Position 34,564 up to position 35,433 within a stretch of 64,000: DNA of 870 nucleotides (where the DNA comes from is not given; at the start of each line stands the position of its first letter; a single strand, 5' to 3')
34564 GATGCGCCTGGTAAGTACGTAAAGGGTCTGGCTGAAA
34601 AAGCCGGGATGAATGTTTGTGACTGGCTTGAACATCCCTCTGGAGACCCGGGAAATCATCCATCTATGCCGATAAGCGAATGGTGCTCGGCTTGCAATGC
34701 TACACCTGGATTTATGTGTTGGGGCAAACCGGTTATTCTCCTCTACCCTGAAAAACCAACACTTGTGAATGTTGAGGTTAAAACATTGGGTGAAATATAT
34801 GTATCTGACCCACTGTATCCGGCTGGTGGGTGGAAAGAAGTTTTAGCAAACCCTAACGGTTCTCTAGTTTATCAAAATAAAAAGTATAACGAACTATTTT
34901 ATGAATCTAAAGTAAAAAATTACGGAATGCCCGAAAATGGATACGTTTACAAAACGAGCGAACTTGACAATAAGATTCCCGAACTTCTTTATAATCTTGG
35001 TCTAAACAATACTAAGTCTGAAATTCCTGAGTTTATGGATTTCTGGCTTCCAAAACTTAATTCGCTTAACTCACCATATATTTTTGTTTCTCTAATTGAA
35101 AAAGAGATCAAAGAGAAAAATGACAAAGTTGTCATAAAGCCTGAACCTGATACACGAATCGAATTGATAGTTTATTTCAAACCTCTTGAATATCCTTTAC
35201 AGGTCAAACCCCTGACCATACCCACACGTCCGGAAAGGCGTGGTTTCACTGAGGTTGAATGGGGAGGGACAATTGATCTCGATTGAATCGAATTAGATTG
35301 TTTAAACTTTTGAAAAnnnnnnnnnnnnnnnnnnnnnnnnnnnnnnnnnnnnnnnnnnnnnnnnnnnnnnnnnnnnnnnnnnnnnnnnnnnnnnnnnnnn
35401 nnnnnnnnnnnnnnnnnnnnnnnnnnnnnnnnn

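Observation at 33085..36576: Tandem triplication of a membrane-anchored secreted protein family with a conserved C-terminal domain and hypervariable Cys-rich middle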

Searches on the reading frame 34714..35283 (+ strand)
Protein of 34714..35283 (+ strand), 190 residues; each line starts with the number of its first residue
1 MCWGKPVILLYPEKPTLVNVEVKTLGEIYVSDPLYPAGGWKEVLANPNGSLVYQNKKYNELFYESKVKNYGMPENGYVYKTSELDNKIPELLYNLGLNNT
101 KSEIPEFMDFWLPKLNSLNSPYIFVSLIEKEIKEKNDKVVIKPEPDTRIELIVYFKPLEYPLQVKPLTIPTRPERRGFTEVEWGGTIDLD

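Call 37: search_protein_representatives(alignment_id=A3)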
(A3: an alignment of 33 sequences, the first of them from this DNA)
Query: 33 sequences, 188 profile positions. Proteins with E-value up to 0.001 (for the whole library): 6913; up to 1e-10: 5586; up to 1e-30: 2704. The best 150 are listed.
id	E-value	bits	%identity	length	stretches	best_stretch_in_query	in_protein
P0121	5.5e-110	381.9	-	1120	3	3-187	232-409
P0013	1.3e-85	302.4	-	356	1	1-187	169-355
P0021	2.0e-84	298.5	-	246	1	1-187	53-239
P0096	3.0e-83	294.7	-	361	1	1-187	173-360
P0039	2.3e-82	291.8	-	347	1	1-187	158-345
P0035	5.7e-82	290.5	-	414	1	1-187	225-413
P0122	3.2e-81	288.1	-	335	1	1-187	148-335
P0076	3.7e-81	287.8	-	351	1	1-186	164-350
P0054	4.8e-81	287.5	-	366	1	1-187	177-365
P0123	5.6e-81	287.3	-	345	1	1-187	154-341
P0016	1.1e-80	286.4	-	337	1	1-187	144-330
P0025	1.1e-80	286.3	-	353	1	1-187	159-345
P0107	2.8e-80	285.0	-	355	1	2-187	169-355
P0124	2.9e-80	284.9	-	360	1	1-186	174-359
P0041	3.0e-80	284.9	-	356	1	1-187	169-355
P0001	8.5e-80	283.4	-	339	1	1-187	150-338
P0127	2.5e-79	281.9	-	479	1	1-187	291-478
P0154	2.0e-75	269.2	-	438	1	1-187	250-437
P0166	1.8e-74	266.0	-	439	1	1-187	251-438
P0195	3.6e-72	258.5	-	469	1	1-187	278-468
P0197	4.3e-72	258.3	-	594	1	1-187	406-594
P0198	5.3e-72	258.0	-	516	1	2-187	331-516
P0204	2.2e-71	256.0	-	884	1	1-185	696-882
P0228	2.7e-69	249.1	-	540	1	1-187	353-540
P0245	2.9e-66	239.3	-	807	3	3-186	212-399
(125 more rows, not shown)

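Call 38: search_protein_families(library=pfam, proteins=[P0204, P0197, P0198, P0228, P0127, P0195, P0154, P0166, P0121, P0245], max_evalue=0.01)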
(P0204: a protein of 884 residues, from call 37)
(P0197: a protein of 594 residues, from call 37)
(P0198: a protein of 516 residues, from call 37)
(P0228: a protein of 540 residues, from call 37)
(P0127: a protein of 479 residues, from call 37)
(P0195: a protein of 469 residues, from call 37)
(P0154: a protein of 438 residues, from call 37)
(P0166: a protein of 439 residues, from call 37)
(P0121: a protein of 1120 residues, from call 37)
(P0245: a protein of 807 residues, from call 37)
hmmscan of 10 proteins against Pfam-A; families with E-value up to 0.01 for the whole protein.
P0204 (884 aa): 2 families
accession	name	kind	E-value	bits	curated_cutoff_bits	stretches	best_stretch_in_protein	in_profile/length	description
PF17210.9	SdrD_B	-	1.2e-07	32.3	29.7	1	456-514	6-66/112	SdrD B-like domain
PF13620.12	CarboxypepD_reg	-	0.0088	16.8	32.3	0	468-517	8-59/82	Carboxypeptidase regulatory-like domain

P0197 (594 aa): 0 families

P0198 (516 aa): 0 families

P0228 (540 aa): 2 families
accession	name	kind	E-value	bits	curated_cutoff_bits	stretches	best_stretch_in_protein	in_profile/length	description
PF00092.34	VWA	-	6.6e-14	52.9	23.8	1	84-266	4-173/174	von Willebrand factor type A domain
PF13519.12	VWA_2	-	1.8e-07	32.2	27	1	84-196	3-107/107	von Willebrand factor type A domain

P0127 (479 aa): 0 families

P0195 (469 aa): 0 families

P0154 (438 aa): 0 families

P0166 (439 aa): 0 families

P0121 (1120 aa): 8 families
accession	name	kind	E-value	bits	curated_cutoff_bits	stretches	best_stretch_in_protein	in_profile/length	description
PF12796.13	Ank_2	-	1.5e-42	144.5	27.3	3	38-132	1-90/90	Ankyrin repeats (3 copies)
PF00023.36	Ank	-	3.5e-31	105.9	21.1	2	820-850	2-32/33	Ankyrin repeat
PF13637.12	Ank_4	-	7.2e-28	96.5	22.7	2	38-87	1-50/50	Ankyrin repeats (many copies)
PF13606.12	Ank_3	-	2.3e-25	85.9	22.3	0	820-847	2-29/30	Ankyrin repeat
PF13857.12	Ank_5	-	1.5e-20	73.5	27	2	88-138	3-52/56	Ankyrin repeats (many copies)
PF00123.25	Hormone_2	-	2.9e-07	30.7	21.2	0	1017-1029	5-17/28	Peptide hormone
PF24521.3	Ank_KRIT1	-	7.9e-07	29.3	80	0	422-519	28-123/149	KRIT1 ankyrin-repeats domain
PF13646.12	HEAT_2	-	0.00043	20.9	27.7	0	550-592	35-74/88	HEAT repeats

P0245 (807 aa): 11 families
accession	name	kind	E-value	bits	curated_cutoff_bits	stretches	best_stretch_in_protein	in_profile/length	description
PF13620.12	CarboxypepD_reg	-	3.3e-45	152.8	32.3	3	690-766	1-81/82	Carboxypeptidase regulatory-like domain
PF13715.12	CarbopepD_reg_2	-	3e-30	104.5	32.2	3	691-763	1-73/88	CarboxypepD_reg-like domain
PF14686.12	fn3_3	-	6.5e-11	42.3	24.4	1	150-177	23-50/75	Polysaccharide lyase family 4, domain II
PF17210.9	SdrD_B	-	5.3e-10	39.9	29.7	0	402-467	8-73/112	SdrD B-like domain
PF17802.7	SpaA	-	1.3e-08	35.3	23.1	0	135-177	8-57/91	Prealbumin-like fold domain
PF09430.16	EMC7_beta-sandw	-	1.1e-06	29.3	26.6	0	433-464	16-50/122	ER membrane protein complex subunit 7, beta-sandwich domain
PF15976.11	CooC_C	-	1.4e-05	25.4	29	0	128-168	17-55/93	CS1-pili formation C-terminal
PF24025.1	Ig_DR_A0283-like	-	4.2e-05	24.2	27.1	0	122-186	2-70/102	DR_A0283-like, Ig-like domain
PF00775.27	Dioxygenase_C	-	0.00021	21.2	27.3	0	716-737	77-98/182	Dioxygenase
PF02369.22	Big_1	-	0.003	18.1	34.9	0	127-167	18-65/93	Bacterial Ig-like domain (group 1)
PF25020.1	TTR_TEN1-4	-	0.0095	16.3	27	0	407-438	5-39/86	Teneurin TTR-like domain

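Call 40: list_cluster_members(proteins=[P0121, P0245, P0204, P0228, P0001, P0197, P0198, P0067])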
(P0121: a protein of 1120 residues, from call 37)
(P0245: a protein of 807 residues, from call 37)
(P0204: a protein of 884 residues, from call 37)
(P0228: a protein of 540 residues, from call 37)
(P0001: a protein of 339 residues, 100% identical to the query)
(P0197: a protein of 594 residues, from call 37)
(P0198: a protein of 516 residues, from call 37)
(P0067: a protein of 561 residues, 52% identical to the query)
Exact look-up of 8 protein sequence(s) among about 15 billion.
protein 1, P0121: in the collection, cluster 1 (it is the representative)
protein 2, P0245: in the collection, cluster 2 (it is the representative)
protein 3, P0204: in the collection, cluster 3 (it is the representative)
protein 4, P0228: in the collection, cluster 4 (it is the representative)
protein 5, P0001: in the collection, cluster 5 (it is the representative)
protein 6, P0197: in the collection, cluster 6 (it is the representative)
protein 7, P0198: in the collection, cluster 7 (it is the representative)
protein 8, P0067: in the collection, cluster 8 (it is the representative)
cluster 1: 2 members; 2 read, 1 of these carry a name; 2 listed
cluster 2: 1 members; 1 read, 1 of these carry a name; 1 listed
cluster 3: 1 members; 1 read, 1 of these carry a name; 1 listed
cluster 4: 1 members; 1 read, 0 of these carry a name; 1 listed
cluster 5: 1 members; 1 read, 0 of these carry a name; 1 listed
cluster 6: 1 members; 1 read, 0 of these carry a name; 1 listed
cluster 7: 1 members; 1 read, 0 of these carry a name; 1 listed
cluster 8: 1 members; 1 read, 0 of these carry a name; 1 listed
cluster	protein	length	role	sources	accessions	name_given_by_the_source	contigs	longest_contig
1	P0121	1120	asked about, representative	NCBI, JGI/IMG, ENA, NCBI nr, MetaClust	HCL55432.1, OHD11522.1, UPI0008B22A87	MAG TPA: hypothetical protein DHW82_00250 [Spirochaetia bacterium] | MAG: hypothetical protein A2Y41_00890 [Spirochaetes bacterium GWB1_36_13] | status=active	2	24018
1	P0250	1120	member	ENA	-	-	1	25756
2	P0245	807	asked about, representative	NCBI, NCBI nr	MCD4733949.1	carboxypeptidase regulatory-like domain-containing protein, partial [bacterium] | carboxypeptidase regulatory-like domain-containing protein [bacterium]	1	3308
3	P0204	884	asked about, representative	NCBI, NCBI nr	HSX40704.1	MAG TPA: SdrD B-like domain-containing protein [Candidatus Saccharimonadales bacterium] | SdrD B-like domain-containing protein [Candidatus Saccharimonadales bacterium]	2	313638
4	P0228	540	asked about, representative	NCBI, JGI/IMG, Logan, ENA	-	-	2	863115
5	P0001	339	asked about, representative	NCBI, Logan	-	-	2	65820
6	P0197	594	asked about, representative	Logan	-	-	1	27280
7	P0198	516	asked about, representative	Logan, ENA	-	-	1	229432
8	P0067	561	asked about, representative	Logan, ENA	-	-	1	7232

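Call 43: find_encoding_contigs(protein=P0121, flank=8000, max_places=1)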
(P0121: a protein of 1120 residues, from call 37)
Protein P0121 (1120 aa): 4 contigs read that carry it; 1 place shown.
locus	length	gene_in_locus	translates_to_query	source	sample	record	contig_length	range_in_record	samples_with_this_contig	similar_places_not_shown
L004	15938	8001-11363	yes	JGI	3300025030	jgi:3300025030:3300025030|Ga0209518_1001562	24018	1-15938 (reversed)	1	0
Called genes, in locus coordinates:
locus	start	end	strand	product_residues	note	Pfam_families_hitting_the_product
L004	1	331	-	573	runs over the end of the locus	PF05262:Borrelia_P83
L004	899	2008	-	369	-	PF13487:HD_5, PF01966:HD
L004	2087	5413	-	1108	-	PF08455:SNF2_assoc, PF00176:SNF2-rel_dom, PF00271:Helicase_C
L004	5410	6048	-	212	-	PF04773:FecR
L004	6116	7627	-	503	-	PF02310:B12-binding, PF04055:Radical_SAM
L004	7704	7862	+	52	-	-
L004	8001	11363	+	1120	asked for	PF13606:Ank_3 (faint), PF24521:Ank_KRIT1 (faint), PF00023:Ank (faint), PF12796:Ank_2, PF13637:Ank_4 (weak), PF13857:Ank_5, PF12796:Ank_2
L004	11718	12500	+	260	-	-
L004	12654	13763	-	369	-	PF01734:Patatin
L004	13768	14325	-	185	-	-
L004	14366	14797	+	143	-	PF04519:Bactofilin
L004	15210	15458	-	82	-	PF27070:HTH_Rpn_C (weak)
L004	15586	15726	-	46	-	-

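Call 44: find_encoding_contigs(protein=P0228, flank=8000, max_places=1)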
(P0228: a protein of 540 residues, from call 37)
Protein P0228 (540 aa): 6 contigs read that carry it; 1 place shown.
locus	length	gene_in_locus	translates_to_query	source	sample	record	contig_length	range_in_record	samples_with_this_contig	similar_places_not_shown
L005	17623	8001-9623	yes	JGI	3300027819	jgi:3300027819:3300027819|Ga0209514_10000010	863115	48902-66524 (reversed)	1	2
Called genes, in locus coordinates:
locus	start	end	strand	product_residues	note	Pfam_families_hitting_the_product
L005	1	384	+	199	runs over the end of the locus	-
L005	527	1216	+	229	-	PF01797:Y1_Tnp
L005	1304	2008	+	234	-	-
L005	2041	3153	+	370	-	-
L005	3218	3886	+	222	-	-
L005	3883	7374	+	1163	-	-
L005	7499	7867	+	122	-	PF05635:23S_rRNA_IVP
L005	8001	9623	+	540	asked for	PF00092:VWA, PF13519:VWA_2 (weak)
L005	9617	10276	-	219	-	-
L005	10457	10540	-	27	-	-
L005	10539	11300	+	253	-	PF01255:Prenyltransf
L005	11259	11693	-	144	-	-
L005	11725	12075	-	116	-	-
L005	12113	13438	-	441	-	PF00464:SHMT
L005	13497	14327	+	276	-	-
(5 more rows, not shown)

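Call 45: search_protein_families(library=pfam, alignment_id=A3, max_evalue=10)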
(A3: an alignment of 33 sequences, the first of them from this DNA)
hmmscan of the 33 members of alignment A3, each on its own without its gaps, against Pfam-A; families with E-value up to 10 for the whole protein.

A. member 1, seq(190 aa): 0 families

B. families by the number of members that match (of 33 scanned): 17 families
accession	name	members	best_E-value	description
PF25647.1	SFV1_VP4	3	0.12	Sulfolobus filamentous virus 1 major coat protein VP4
PF23518.1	WW_2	1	0.00095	WW domain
PF21753.2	DACNK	1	0.0068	Probable sensor domain DACNK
PF04822.18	Takusan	1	0.015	Takusan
PF11649.13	T4_neck-protein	1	0.023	Virus neck protein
PF12992.12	DUF3876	1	0.05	Domain of unknown function, B. Theta Gene description (DUF3876)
PF24912.1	SH3_TNRC18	1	0.085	TNRC18-like,(4.1.1) SH3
PF13182.11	DUF4007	1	0.09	Protein of unknown function (DUF4007)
PF01242.24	PTPS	1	0.11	6-pyruvoyl tetrahydropterin synthase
PF17545.7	DUF5461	1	0.11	Family of unknown function (DUF5461)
PF25477.1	RESC1_2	1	0.12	RESC1/2 CYTH-like domain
PF11719.13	Drc1-Sld2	1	0.14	DNA replication and checkpoint protein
PF03441.19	FAD_binding_7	1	0.25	FAD binding domain of DNA photolyase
PF20033.5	DUF6438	1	0.27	Domain of unknown function (DUF6438)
PF21141.3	T6PP_C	1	0.29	Trehalose-6-phosphate phosphatase, C-terminal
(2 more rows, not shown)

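Call 53: find_related_loci(query=A3, collection=genome_contigs, flank=6000)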
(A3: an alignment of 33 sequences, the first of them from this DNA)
Query A3 (190 aa) in genome_contigs; peptide patterns used: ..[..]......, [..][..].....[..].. (x = any residue, [..] = any of these).
600 stretches matched a pattern (row limit reached: there are more); 553 encode a relative of the query (tblastn E <= 1e-3); the best 80 are kept; 80 distinct loci.
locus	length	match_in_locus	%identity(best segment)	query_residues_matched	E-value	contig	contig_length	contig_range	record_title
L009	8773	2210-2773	58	1-190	5e-70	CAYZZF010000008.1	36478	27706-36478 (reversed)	MAG TPA_asm: uncultured Gammaproteobacteria bacterium isolate SRP093762_co1_95 genome assembly, contig: NODE_702_length_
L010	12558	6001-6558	58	1-188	2e-67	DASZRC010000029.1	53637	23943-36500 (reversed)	MAG TPA_asm: Patescibacteria group bacterium isolate SMAG_U6014 k141_873103, whole genome shotgun sequence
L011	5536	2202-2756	54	2-188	2e-61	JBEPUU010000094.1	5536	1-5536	MAG: bacterium isolate 22E.metabat2_refined.014_sub NODE_15677_length_5536_cov_5.468345, whole genome shotgun sequence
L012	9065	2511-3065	51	2-187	2e-60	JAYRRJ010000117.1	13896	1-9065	MAG: Candidatus Levyibacteriota bacterium isolate XM1_ASGE3bin.27 k141_756325, whole genome shotgun sequence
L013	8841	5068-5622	49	2-188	1e-58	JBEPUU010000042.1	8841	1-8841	MAG: bacterium isolate 22E.metabat2_refined.014_sub NODE_7496_length_8841_cov_5.864102, whole genome shotgun sequence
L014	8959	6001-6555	51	2-188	2e-59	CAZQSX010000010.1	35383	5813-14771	MAG TPA_asm: uncultured Gammaproteobacteria bacterium isolate SRP342105_co2_380 genome assembly, contig: NODE_1191_lengt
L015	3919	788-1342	52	2-188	2e-58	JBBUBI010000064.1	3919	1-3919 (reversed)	MAG: Patescibacteria group bacterium isolate H52-bin033_1 H52_bin033_1_000000000064, whole genome shotgun sequence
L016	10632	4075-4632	51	2-188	1e-57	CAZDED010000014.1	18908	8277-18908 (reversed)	MAG TPA_asm: uncultured Gammaproteobacteria bacterium isolate SRP278252_co2_138 genome assembly, contig: NODE_5984_lengt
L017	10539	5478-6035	48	2-188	8e-56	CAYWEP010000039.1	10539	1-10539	MAG TPA_asm: uncultured Gammaproteobacteria bacterium isolate SRP269290_co3_1003 genome assembly, contig: NODE_7968_leng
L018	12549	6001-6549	52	4-187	6e-56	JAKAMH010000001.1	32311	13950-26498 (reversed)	MAG: bacterium isolate WY5.bin164 NODE_2006_length_32311_cov_1.105643, whole genome shotgun sequence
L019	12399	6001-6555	45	2-188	9e-54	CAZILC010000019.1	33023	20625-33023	MAG TPA_asm: uncultured Gammaproteobacteria bacterium isolate SRP200132_co1_59 genome assembly, contig: NODE_2246_length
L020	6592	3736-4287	51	2-188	7e-52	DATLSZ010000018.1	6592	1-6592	MAG TPA_asm: Candidatus Acidiferrales bacterium isolate SMAG_U13943 k141_118737, whole genome shotgun sequence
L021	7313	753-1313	48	2-188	9e-48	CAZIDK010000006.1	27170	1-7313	MAG TPA_asm: uncultured Gammaproteobacteria bacterium isolate SRP302447_co4_23 genome assembly, contig: NODE_4634_length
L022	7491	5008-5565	51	2-188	5e-54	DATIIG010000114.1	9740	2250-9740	MAG TPA_asm: Candidatus Saccharimonadales bacterium isolate SMAG_U15658 k141_235027, whole genome shotgun sequence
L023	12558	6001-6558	42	1-187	1e-42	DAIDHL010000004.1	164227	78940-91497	MAG TPA_asm: Candidatus Levyibacteriota bacterium isolate clean344 NODE_4_length_164227_cov_5.686403, whole genome shotg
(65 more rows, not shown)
